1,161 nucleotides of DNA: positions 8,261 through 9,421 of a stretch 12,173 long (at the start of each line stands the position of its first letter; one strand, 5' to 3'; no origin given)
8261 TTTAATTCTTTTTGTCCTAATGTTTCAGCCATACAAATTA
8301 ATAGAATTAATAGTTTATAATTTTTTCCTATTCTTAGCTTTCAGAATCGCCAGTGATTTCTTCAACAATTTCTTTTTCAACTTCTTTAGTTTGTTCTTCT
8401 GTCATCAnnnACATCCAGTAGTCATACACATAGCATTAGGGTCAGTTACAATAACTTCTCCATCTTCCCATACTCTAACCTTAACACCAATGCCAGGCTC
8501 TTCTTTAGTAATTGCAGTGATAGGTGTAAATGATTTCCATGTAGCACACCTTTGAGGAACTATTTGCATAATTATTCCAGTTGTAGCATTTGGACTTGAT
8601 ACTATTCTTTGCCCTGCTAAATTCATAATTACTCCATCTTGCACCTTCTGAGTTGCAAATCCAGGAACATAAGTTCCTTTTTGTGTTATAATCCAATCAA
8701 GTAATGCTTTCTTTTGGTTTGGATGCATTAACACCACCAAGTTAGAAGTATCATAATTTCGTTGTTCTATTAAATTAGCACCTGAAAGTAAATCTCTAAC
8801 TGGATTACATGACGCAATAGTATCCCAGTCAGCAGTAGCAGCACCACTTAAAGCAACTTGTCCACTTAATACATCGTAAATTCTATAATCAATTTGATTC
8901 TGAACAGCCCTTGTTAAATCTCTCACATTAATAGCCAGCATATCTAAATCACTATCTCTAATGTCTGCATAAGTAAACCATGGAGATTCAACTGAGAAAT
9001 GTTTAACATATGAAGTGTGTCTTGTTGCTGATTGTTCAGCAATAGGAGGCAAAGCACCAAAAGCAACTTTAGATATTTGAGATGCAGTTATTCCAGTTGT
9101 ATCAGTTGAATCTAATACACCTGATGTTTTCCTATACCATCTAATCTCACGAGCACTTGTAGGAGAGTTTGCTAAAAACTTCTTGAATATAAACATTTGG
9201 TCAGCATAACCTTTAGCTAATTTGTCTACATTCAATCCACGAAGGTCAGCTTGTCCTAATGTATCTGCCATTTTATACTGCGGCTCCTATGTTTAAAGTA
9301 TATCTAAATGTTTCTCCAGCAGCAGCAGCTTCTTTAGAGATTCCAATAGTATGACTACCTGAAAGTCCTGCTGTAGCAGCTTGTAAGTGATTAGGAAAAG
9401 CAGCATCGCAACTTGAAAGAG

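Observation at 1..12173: Very small HK97-type virus with archaeal expression signals and no recognisable replication, integration, tail-tube or lysis-enzyme genes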

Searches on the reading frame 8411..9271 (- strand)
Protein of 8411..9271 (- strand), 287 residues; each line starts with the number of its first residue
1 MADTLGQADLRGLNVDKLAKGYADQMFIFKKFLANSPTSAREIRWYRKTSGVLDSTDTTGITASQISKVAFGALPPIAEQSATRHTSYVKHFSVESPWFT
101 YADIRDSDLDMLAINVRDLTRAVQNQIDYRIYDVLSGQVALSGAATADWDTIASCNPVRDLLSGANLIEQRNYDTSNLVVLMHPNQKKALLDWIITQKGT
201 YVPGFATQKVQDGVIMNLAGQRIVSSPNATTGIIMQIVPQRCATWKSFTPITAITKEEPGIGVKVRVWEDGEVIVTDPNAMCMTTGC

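Call 8: search_protein_families(library=pfam, max_evalue=0.1, proteins=[window:8411-9271:-])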
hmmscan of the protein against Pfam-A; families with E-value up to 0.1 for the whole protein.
window:8411-9271:- (287 aa): 2 families
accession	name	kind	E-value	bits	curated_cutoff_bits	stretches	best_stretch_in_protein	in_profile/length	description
PF25209.1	Phage_capsid_4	-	6.8e-10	40.1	27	1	45-280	31-258/262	Phage capsid protein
PF21484.3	Chp1-like_PIN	-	0.042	14.2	27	1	146-190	83-127/148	Chromo domain-containing protein 1-like, PIN domain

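Call 9: search_protein_families(library=phrogs, max_evalue=0.1, proteins=[window:8411-9271:-])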
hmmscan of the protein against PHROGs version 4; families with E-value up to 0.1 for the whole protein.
window:8411-9271:- (287 aa): 3 families
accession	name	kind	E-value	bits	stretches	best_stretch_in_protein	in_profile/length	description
phrog_1650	-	head and packaging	1.8e-12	48.2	1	23-286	37-297/300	major head protein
phrog_267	-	head and packaging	0.00086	19.5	1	110-232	129-262/410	major head protein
phrog_544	-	head and packaging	0.003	18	1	103-262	96-240/282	major head protein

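Call 13: find_related_loci(query=window:8411-9271:-, collection=viral_contigs, flank=10000)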
Query window:8411-9271:- (287 aa) in viral_contigs; peptide patterns used: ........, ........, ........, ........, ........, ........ (x = any residue, [..] = any of these).
12 stretches matched a pattern; 7 encode a relative of the query (tblastn E <= 1e-3); 7 distinct loci.
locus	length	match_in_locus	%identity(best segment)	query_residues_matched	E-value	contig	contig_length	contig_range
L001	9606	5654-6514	99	1-287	0e+0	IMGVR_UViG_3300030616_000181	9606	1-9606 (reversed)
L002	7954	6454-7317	72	1-287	3e-142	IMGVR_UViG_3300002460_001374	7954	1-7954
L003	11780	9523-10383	68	1-287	3e-133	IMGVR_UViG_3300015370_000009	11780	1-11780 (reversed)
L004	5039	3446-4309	64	1-287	5e-120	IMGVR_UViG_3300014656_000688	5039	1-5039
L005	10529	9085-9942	60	1-287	1e-118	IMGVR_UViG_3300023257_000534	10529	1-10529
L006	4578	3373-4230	57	1-283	4e-108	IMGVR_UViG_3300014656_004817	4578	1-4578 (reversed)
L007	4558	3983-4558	74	1-191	1e-91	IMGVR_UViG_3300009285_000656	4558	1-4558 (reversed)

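Call 14: search_dna_similar(query=window:8411-9271:-, collection=phages, mode=protein, max_evalue=0.001)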
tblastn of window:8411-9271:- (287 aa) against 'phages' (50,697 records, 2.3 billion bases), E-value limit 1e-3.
No match.

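Call 15: find_encoding_contigs(protein=window:8411-9271:-, flank=10000, max_places=10)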
Protein window:8411-9271:- (287 aa): 2 contigs read that carry it; 1 place shown.
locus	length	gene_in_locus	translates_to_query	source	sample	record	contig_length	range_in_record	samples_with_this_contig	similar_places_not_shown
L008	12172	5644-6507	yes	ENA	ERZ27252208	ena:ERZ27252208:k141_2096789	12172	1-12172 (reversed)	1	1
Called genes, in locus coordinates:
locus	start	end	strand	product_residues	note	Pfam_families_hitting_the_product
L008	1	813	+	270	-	?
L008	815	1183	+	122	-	-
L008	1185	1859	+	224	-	-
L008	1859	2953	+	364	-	PF06074:Portal_Mu (weak), PF04860:Phage_portal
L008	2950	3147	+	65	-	-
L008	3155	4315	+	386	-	-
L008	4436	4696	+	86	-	-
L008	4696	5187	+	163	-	-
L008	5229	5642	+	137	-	-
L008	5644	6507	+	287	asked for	PF25209:Phage_capsid_4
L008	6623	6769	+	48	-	-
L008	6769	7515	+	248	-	-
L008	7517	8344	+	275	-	PF13385:Laminin_G_3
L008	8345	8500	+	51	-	-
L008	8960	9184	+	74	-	-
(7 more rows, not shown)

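Call 16: find_homologous_proteins(query=window:8411-9271:-)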
Query window:8411-9271:- (287 aa): 896 proteins with E <= 0.001 among 6161 candidates; the best 120 are listed.
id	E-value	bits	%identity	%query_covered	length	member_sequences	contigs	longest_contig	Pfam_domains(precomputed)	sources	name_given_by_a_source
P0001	2.8e-189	645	100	100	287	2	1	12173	PF25209.3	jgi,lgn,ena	-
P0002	1.6e-142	492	76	100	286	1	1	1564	PF25209.3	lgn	-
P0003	1.9e-142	492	75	99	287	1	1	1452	PF25209.3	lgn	-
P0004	1.1e-139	483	76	100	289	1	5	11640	PF25209.3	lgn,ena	-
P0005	1.6e-138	479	72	100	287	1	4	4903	PF25209.3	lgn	-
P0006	1.7e-134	466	73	100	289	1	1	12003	PF25209.3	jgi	jgi:hypothetical protein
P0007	1.6e-133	462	72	100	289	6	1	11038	PF25209.3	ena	-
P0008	6.8e-133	460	71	100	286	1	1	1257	PF25209.3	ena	-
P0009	3.5e-131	455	72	100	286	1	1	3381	PF25209.3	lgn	-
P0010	5.9e-131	454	74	99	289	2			PF25209.3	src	-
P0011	5.9e-127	441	68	100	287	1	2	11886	PF25209.3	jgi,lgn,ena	-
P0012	4.4e-126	438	68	99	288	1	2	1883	PF25209.3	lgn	-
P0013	1.9e-125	436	67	100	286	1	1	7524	PF25209.3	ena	-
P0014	1.4e-124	433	69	100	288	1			PF25209.3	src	-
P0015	6.0e-123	428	65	100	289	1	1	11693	PF25209.3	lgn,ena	-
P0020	6.9e-114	398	60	100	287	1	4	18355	PF25209.3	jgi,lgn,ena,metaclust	metaclust:\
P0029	6.4e-109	382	59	100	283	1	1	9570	PF25209.3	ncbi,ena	-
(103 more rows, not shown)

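Call 19: find_related_loci(query=A1, collection=genome_contigs, flank=10000)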
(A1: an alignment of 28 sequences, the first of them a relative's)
Query A1 (287 aa) in genome_contigs; peptide patterns used: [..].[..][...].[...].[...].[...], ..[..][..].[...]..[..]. (x = any residue, [..] = any of these).
107 stretches matched a pattern; 6 encode a relative of the query (tblastn E <= 1e-3); 6 distinct loci.
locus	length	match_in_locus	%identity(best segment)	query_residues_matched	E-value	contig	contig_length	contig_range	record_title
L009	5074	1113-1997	47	1-285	3e-86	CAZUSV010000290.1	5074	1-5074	MAG TPA_asm: uncultured Anaerolineales bacterium isolate SRP077602_co5_397 genome assembly, contig: NODE_60202_length_50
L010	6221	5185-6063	46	1-281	2e-80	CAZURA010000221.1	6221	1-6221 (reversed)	MAG TPA_asm: uncultured Bacteroides sp. isolate SRP077602_co5_373 genome assembly, contig: NODE_47806_length_6221_cov_4.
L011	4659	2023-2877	41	1-285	4e-69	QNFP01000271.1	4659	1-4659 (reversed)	MAG: Gammaproteobacteria bacterium isolate B33_G6 B33_Guay6_scaffold_25908, whole genome shotgun sequence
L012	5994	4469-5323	42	1-285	3e-66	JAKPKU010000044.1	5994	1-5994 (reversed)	MAG: Candidatus Cloacimonadota bacterium isolate JPAS_maxbin.145 k141_5555, whole genome shotgun sequence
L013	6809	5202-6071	40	1-285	4e-62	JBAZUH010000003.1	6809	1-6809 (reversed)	MAG: Candidatus Staskawiczbacteria bacterium isolate SO_2017_GW1_222 NODE_42168_length_6809_cov_27.197995_OW334_2017, wh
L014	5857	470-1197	38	1-285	7e-36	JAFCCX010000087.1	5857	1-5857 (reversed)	Candidatus Pacearchaeota archaeon isolate Meg19_1012_Bin_180 Meg19_1012_Bin_180_scaffold_256843, whole genome shotgun se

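Call 20: find_encoding_contigs(protein=P0020, flank=10000, max_places=4)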
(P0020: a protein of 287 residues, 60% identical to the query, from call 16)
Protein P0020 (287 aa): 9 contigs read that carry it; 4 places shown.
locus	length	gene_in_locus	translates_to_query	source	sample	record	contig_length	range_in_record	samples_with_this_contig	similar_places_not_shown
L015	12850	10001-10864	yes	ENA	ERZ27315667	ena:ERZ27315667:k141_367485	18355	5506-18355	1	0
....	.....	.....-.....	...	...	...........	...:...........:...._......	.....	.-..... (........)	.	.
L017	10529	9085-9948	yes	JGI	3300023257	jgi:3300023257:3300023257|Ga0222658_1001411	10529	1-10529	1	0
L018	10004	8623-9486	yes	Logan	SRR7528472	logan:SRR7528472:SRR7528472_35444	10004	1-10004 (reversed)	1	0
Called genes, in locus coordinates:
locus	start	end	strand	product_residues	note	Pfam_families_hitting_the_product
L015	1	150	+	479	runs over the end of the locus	-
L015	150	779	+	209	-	-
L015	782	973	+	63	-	-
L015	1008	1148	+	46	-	-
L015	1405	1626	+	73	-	-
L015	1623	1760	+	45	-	-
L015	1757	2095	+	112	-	-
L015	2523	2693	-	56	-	-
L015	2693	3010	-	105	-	PF07362:CcdA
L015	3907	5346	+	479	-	PF03237:Terminase_6N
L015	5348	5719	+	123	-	-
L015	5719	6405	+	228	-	-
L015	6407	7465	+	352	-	PF04860:Phage_portal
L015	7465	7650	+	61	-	-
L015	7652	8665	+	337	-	-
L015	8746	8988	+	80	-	-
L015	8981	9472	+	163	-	-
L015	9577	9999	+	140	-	-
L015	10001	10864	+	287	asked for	PF25209:Phage_capsid_4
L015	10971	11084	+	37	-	-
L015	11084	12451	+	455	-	-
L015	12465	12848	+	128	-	?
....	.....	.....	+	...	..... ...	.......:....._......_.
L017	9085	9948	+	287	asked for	PF25209:Phage_capsid_4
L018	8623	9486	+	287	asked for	PF25209:Phage_capsid_4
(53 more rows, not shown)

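Call 21: find_encoding_contigs(protein=P0029, flank=10000, max_places=4)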
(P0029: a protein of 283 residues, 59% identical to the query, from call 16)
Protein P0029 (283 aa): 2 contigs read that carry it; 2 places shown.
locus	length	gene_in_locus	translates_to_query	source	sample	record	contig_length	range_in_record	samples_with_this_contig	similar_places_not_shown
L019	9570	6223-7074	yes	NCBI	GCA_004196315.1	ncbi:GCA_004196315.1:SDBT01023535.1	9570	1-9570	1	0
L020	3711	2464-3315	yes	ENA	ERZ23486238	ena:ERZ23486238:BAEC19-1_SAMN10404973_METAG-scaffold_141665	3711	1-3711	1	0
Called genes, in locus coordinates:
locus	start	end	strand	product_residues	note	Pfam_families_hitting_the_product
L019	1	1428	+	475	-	?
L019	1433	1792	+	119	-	-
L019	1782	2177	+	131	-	-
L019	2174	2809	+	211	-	-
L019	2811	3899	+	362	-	PF04860:Phage_portal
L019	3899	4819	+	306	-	-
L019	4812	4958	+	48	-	-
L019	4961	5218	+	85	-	-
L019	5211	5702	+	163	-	-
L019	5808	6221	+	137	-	-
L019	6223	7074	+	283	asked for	PF25209:Phage_capsid_4 (weak)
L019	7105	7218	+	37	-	-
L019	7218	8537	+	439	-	-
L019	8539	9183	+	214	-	-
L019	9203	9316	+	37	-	-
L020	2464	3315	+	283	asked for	PF25209:Phage_capsid_4 (weak)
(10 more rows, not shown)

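Call 26: find_related_loci(query=A1, collection=viral_contigs, flank=10000)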
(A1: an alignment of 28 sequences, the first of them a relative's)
Query A1 (287 aa) in viral_contigs; peptide patterns used: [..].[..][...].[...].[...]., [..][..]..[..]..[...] (x = any residue, [..] = any of these).
246 stretches matched a pattern; 195 encode a relative of the query (tblastn E <= 1e-3); the best 80 are kept; 80 distinct loci.
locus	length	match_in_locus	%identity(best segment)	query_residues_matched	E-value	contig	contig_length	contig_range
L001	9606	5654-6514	99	1-287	0e+0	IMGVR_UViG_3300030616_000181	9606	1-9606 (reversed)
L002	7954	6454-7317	72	1-287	4e-141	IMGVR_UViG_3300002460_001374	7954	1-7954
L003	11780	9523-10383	68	1-287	3e-132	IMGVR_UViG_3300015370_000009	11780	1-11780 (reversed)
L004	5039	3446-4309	64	1-287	6e-119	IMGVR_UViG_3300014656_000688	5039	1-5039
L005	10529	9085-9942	60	1-287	2e-117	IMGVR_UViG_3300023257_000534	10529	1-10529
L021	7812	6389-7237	62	6-287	1e-114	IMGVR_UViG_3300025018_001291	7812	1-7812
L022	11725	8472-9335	59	1-287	8e-113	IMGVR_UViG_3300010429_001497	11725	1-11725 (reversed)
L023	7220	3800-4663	59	1-287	2e-111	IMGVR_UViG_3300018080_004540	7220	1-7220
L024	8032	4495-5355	59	1-287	9e-109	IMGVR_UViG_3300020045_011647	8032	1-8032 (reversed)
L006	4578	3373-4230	57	1-283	5e-107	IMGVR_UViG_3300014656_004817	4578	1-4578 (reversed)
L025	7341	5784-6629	57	1-280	2e-102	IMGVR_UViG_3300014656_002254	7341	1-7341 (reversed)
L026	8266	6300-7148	56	1-283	2e-100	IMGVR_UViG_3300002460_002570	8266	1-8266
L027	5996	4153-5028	51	1-282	3e-98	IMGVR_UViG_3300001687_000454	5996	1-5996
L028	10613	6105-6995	52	1-285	9e-98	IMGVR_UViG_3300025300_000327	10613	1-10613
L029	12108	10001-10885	51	1-285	1e-97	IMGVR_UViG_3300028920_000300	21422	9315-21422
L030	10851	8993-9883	52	1-285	5e-97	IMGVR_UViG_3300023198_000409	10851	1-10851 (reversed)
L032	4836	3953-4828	52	1-287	4e-96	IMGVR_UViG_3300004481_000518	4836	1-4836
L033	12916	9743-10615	51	1-281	5e-96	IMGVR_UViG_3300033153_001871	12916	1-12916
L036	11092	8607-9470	50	1-283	6e-95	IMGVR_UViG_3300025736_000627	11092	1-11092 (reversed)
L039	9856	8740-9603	50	1-283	2e-94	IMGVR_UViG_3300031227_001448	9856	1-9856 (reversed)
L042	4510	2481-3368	50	1-285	2e-94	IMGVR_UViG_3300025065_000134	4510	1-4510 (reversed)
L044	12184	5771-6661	49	1-285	6e-94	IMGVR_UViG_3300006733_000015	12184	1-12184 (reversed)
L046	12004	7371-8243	51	1-285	4e-93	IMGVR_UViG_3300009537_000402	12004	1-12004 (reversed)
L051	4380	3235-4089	48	6-285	1e-92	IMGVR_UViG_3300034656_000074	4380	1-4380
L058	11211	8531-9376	49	4-285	4e-91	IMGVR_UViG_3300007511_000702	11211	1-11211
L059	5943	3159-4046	49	1-281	1e-90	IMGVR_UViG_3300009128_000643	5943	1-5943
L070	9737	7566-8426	49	1-285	2e-89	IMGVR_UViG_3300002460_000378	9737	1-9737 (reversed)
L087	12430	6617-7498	47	3-281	2e-85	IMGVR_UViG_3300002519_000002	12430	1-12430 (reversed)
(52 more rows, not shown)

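Call 34: search_protein_families(library=pfam, max_evalue=0.01, proteins=[L024:7340-8026:-, L070:82-1248:-, L070:1214-1423:-, L070:1423-1614:-, L070:1664-1933:+, L030:238-1014:+, L029:167-1279:+, L044:10342-10935:+, L044:10939-11508:+, L087:8916-10160:+])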
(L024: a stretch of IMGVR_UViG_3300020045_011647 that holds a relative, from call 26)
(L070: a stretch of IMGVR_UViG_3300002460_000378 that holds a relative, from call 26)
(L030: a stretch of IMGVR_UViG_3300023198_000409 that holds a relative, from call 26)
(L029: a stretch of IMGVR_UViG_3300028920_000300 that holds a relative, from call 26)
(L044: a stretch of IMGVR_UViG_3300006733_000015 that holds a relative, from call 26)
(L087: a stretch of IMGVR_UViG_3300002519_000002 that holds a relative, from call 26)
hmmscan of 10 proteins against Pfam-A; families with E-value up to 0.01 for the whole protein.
L024:7340-8026:- (228 aa): 2 families
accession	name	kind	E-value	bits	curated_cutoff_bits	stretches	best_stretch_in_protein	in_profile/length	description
PF14579.12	HHH_6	-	1.2e-09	38.6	25.6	1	2-48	40-88/90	Helix-hairpin-helix motif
PF01336.31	tRNA_anti-codon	-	2.2e-08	34.4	27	1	146-223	2-74/75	OB-fold nucleic acid binding domain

L070:82-1248:- (389 aa): 0 families

L070:1214-1423:- (70 aa): 3 families
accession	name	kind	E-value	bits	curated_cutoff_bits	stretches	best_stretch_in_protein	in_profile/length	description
PF00130.28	C1_1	-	0.00014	22.1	26.5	0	41-53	9-21/53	Phorbol esters/diacylglycerol binding domain (C1 domain)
PF24458.1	DUF7573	-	0.00053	20.3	30.2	1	3-24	20-38/39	Domain of unknown function (DUF7573)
PF20097.4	DUF6487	-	0.0011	19.8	24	0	42-60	51-65/67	Domain of unknown function (DUF6487)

L070:1423-1614:- (64 aa): 1 family
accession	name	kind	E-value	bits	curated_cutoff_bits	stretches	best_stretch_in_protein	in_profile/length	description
PF14438.12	SM-ATX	-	0.00013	22.5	29.8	1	5-33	7-35/81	Ataxin 2 SM domain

L070:1664-1933:+ (90 aa): 0 families

L030:238-1014:+ (259 aa): 0 families

L029:167-1279:+ (371 aa): 0 families

L044:10342-10935:+ (198 aa): 1 family
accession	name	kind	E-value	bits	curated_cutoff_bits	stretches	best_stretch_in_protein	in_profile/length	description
PF09581.16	Spore_III_AF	-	8.8e-05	23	28.3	1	55-157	41-146/185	Stage III sporulation protein AF (Spore_III_AF)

L044:10939-11508:+ (190 aa): 1 family
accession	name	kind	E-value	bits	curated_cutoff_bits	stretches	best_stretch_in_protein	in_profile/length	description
PF00145.23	DNA_methylase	-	1.8e-07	31.4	22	1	3-111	1-111/324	C-5 cytosine-specific DNA methylase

L087:8916-10160:+ (415 aa): 0 families

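Call 40: search_protein_families(library=pfam, alignment_id=A2, max_evalue=0.0001)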
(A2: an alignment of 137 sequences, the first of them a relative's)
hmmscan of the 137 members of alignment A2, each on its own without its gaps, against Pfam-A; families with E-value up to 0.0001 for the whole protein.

A. member 1, L058:5927-7438:+ (504 aa): 0 families

B. families by the number of members that match (of 137 scanned): 13 families
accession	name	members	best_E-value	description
PF13229.12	Beta_helix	1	8.5e-15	Right handed beta helix region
PF00535.33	Glycos_transf_2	1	4e-13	Glycosyl transferase family 2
PF05869.16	Dam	1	2.5e-12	DNA N-6-adenine-methyltransferase (Dam)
PF14579.12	HHH_6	1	1.2e-09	Helix-hairpin-helix motif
PF05048.19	NosD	1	2.1e-09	Periplasmic copper-binding protein (NosD)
PF23477.1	zf_Tbcl_2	1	1.5e-08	Probable treble clef zinc finger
PF01336.31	tRNA_anti-codon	1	2.2e-08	OB-fold nucleic acid binding domain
PF11272.13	DUF3072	1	1.5e-07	Protein of unknown function (DUF3072)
PF00145.23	DNA_methylase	1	1.8e-07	C-5 cytosine-specific DNA methylase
PF05866.16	RusA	1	5.4e-07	Endodeoxyribonuclease RusA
PF07362.18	CcdA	1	3.1e-06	Post-segregation antitoxin CcdA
PF13641.12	Glyco_tranf_2_3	1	5.3e-05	Glycosyltransferase like family 2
PF22237.3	SO2946-like_C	1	7e-05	SO2946-like, C-terminal domain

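Call 73: search_protein_families(library=pfam, max_evalue=0.5, proteins=[L029:3674-4039:+, L087:252-503:+, L003:2342-2569:+, L070:1664-1933:+, L015:2693-3007:-, L003:616-1005:+])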
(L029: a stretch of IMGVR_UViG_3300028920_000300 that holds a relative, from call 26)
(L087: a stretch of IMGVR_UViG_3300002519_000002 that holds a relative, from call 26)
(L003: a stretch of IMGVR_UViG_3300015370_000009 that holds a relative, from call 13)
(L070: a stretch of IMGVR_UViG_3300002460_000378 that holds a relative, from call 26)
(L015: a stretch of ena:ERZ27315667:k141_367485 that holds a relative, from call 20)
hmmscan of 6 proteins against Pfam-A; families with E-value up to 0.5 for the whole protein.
L029:3674-4039:+ (122 aa): 4 families
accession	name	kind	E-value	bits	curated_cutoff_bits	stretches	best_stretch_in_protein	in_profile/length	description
PF04471.18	Mrr_cat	-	0.012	16.1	21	1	47-95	8-58/115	Restriction endonuclease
PF01870.24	Hjc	-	0.012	15.9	21.1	1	48-92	2-47/93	Archaeal holliday junction resolvase (hjc)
PF07927.17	HicA_toxin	-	0.061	13.9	27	1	52-71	4-22/58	HicA toxin of bacterial toxin-antitoxin,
PF02021.23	UPF0102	-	0.13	13.1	23.6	1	49-92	2-40/80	Uncharacterised protein family UPF0102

L087:252-503:+ (84 aa): 0 families

L003:2342-2569:+ (76 aa): 1 family
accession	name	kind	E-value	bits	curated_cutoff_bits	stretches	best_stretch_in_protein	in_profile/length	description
PF02621.19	VitK2_biosynth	-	0.085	12.7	26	1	4-74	177-244/252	Menaquinone biosynthesis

L070:1664-1933:+ (90 aa): 0 families

L015:2693-3007:- (104 aa): 2 families
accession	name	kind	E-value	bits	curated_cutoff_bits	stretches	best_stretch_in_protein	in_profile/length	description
PF07362.18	CcdA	-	1.1e-07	32.6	22.4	1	2-36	1-35/71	Post-segregation antitoxin CcdA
PF06689.19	zf-C4_ClpX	-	0.047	14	27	0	49-58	2-11/39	ClpX C4-type zinc finger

L003:616-1005:+ (130 aa): 3 families
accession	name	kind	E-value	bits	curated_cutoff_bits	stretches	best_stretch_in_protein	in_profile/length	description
PF18248.6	RalF_SCD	-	0.055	13.9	25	1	63-129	53-120/147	RalF C-terminal Sec-7 capping domain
PF19263.5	DUF5906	-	0.11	13.6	27.6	1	38-98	43-100/114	Family of unknown function (DUF5906)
PF25304.1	WH_eIF2D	-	0.15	12.7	27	1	49-85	42-76/92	eIF2D winged helix domain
